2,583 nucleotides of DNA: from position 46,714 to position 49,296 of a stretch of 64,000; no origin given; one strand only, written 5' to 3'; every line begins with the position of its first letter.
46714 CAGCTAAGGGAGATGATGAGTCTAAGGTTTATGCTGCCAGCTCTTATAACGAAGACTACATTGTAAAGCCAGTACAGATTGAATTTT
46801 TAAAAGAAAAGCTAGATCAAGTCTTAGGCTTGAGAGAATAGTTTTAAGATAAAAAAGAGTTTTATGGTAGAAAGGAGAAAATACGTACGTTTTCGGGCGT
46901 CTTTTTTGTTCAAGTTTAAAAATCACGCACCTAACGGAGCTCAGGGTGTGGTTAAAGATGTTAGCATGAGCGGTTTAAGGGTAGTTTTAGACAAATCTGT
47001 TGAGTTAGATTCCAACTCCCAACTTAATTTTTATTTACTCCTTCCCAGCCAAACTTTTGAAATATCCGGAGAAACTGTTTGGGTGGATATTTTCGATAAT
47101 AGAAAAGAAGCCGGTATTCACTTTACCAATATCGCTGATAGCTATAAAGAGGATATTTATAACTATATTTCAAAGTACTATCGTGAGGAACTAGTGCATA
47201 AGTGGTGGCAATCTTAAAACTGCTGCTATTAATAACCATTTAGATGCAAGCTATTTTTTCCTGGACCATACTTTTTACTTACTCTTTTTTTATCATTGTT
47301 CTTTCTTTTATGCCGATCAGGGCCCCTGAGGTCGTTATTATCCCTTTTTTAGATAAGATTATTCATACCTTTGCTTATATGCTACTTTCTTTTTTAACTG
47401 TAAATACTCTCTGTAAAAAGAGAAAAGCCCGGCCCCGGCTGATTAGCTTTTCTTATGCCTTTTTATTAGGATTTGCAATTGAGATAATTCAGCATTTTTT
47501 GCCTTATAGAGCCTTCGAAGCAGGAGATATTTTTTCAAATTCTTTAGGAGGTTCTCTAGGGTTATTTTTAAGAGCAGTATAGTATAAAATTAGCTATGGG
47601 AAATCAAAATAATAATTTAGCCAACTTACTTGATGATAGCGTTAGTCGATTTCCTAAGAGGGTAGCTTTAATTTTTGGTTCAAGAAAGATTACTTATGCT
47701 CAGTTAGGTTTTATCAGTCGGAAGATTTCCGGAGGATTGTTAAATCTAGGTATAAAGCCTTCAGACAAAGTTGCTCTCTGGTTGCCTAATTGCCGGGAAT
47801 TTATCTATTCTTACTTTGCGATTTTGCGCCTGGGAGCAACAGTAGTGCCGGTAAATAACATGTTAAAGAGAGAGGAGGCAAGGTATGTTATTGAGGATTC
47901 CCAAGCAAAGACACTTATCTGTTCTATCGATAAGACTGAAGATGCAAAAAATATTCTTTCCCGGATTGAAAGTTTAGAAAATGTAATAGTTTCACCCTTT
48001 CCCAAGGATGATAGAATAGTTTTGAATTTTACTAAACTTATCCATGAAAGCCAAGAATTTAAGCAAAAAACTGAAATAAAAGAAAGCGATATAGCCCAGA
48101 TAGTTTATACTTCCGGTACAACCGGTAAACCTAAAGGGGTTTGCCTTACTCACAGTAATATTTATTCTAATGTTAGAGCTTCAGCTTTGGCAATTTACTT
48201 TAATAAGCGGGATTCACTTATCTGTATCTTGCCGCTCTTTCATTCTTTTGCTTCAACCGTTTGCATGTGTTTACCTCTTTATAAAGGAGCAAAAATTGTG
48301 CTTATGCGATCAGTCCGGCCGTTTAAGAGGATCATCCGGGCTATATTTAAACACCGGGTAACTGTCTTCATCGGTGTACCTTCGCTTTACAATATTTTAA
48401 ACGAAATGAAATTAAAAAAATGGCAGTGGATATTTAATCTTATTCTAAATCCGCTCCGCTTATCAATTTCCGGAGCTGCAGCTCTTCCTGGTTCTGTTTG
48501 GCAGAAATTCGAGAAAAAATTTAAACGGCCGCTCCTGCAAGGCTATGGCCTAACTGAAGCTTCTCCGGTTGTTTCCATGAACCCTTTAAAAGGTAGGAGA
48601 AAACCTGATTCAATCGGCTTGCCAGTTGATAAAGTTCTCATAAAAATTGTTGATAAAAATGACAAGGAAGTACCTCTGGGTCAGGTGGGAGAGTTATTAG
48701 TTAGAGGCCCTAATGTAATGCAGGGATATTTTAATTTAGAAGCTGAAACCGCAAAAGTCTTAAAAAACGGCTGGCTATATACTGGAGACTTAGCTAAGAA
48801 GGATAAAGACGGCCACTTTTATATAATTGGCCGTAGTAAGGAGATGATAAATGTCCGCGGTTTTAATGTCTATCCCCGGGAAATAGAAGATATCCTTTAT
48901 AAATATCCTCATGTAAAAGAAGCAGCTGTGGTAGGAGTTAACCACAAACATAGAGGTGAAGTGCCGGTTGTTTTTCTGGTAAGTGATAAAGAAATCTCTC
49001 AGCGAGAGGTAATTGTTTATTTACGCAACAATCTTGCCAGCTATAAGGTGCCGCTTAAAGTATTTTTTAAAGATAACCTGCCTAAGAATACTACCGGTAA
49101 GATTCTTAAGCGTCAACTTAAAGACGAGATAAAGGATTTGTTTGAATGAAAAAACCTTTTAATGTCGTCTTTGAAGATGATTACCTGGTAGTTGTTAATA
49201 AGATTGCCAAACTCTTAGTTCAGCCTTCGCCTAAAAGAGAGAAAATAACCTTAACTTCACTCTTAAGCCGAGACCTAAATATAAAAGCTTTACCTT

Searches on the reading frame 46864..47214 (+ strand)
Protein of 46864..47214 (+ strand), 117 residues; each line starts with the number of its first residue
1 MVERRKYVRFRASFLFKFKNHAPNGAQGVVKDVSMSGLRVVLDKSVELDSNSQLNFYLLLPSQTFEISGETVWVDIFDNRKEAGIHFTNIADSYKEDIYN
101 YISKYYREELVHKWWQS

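Call 7: search_protein_families(library=pfam, max_evalue=1, proteins=[window:46864-47214:+])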
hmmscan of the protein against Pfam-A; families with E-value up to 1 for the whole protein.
window:46864-47214:+ (117 aa): 1 family
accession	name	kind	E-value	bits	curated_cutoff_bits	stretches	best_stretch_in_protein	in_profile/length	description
PF07238.19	PilZ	-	1.9e-14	54.2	22.5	1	3-102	1-100/102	PilZ domain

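Call 33: find_homologous_proteins(query=window:46864-47214:+, max_evalue=0.001)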
Query window:46864-47214:+ (117 aa): 6 proteins with E <= 0.001 among 8 candidates.
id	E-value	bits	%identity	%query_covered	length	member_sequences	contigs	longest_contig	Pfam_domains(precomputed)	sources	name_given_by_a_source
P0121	1.1e-72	259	100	100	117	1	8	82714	PF07238.20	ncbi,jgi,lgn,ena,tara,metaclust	tara:strand:- start:2701 stop:3054 length:354 start_codon:yes stop_codon:yes gene_type:complete|meta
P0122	1.4e-34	137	56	99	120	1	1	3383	PF07238.20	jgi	jgi:c-di-GMP-binding flagellar brake protein YcgR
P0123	4.1e-34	135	57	98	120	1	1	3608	PF07238.20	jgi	jgi:c-di-GMP-binding flagellar brake protein YcgR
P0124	9.5e-34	134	55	100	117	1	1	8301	PF07238.20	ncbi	-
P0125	3.6e-28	116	47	98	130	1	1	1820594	PF07238.20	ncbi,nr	ncbi:MAG: PilZ domain-containing protein [Candidatus Omnitrophota bacterium]|nr:MAG: PilZ domain-con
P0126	2.0e-19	88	48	71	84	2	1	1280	-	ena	-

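Call 34: find_encoding_contigs(protein=P0125, flank=10000, max_places=1)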
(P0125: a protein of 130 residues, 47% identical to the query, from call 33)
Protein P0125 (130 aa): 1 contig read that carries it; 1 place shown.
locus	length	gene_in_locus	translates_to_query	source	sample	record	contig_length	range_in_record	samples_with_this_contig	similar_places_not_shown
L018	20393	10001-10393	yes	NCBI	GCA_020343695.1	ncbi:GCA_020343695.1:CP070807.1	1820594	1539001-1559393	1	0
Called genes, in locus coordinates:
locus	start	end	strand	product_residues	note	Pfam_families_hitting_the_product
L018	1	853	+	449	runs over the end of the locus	PF13188:PAS_8 (faint), PF13426:PAS_9, PF00989:PAS, PF08448:PAS_4, PF13487:HD_5, PF01966:HD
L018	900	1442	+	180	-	PF01558:POR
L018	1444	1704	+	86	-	PF13237:Fer4_10 (faint), PF12797:Fer4_2 (faint), PF14697:Fer4_21, PF00037:Fer4 (faint), PF12800:Fer4_4 (faint), PF12837:Fer4_6 (faint), PF12838:Fer4_7, PF13187:Fer4_9 (weak)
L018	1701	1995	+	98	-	PF01855:POR_N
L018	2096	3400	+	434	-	PF03448:MgtE_N, PF00571:CBS, PF01769:MgtE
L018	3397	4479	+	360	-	PF01520:Amidase_3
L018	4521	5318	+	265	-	PF01177:Asp_Glu_race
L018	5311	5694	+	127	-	PF01242:PTPS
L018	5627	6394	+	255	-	PF01171:ATP_bind_3 (faint), PF06508:QueC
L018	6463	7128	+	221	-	PF13353:Fer4_12 (weak), PF04055:Radical_SAM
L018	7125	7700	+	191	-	PF05681:Fumerase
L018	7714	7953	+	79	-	PF05681:Fumerase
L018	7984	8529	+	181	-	PF05683:Fumerase_C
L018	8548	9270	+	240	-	PF01138:RNase_PH, PF03725:RNase_PH_C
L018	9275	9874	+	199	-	PF01725:Ham1p_like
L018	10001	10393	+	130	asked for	PF07238:PilZ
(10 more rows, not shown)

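Call 35: find_encoding_contigs(protein=P0124, flank=10000, max_places=1)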
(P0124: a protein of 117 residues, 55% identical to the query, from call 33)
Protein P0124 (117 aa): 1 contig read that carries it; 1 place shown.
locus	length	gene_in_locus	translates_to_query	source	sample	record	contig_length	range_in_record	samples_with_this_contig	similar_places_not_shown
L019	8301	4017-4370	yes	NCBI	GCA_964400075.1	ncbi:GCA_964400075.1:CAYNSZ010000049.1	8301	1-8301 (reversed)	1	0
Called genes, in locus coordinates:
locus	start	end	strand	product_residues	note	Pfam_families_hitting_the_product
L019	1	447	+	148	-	?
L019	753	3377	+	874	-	PF00989:PAS (weak), PF08448:PAS_4 (weak), PF13188:PAS_8 (weak), PF13426:PAS_9, PF01590:GAF (faint), PF13185:GAF_2 (faint), PF00512:HisKA, PF02518:HATPase_c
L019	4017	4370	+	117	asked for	PF07238:PilZ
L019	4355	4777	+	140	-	PF04892:VanZ-LLP1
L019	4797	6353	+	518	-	PF00501:AMP-binding, PF13193:AMP-binding_C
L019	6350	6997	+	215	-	PF00849:PseudoU_synth_2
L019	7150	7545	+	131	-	PF13279:4HBT_2, PF03061:4HBT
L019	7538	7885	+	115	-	PF02643:DUF192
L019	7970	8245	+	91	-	PF01118:Semialdhyde_dh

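Call 63: search_protein_families(library=ncbifam, max_evalue=0.01, proteins=[window:46864-47214:+])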
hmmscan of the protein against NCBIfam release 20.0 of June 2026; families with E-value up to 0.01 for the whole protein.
window:46864-47214:+ (117 aa): 2 families
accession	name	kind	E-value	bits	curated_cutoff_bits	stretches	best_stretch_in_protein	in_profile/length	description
TIGR04329.1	cas1_PREFRAN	exception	0.00052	19.2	300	1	37-108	237-302/317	type V CRISPR-associated endonuclease Cas1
TIGR02266.1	gmx_TIGR02266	paralog_domain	0.0045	17.1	68.7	1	25-102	16-95/96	TIGR02266 family protein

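Call 79: find_encoding_contigs(protein=P0123, flank=4000, max_places=1)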
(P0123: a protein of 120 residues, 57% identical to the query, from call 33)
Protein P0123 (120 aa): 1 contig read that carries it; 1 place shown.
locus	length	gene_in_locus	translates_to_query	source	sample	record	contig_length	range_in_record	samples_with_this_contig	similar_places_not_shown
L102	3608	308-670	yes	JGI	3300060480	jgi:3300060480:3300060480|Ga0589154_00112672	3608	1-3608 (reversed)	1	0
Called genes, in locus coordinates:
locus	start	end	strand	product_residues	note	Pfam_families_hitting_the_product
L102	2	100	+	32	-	?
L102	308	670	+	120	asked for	PF07238:PilZ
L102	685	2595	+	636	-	PF04892:VanZ-LLP1, PF00501:AMP-binding, PF13193:AMP-binding_C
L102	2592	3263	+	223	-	PF00849:PseudoU_synth_2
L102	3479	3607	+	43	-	?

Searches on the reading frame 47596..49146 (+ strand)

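Call 25: search_protein_families(library=pfam, max_evalue=0.01, proteins=[window:47596-49146:+])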
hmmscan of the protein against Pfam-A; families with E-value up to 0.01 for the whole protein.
window:47596-49146:+ (517 aa): 2 families
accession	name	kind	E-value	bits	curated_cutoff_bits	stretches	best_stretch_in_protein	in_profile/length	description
PF00501.34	AMP-binding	-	1e-99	334.4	29.9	1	13-379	2-384/384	AMP-binding enzyme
PF13193.12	AMP-binding_C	-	2.9e-18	67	24.5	1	429-502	1-76/76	AMP-binding enzyme C-terminal domain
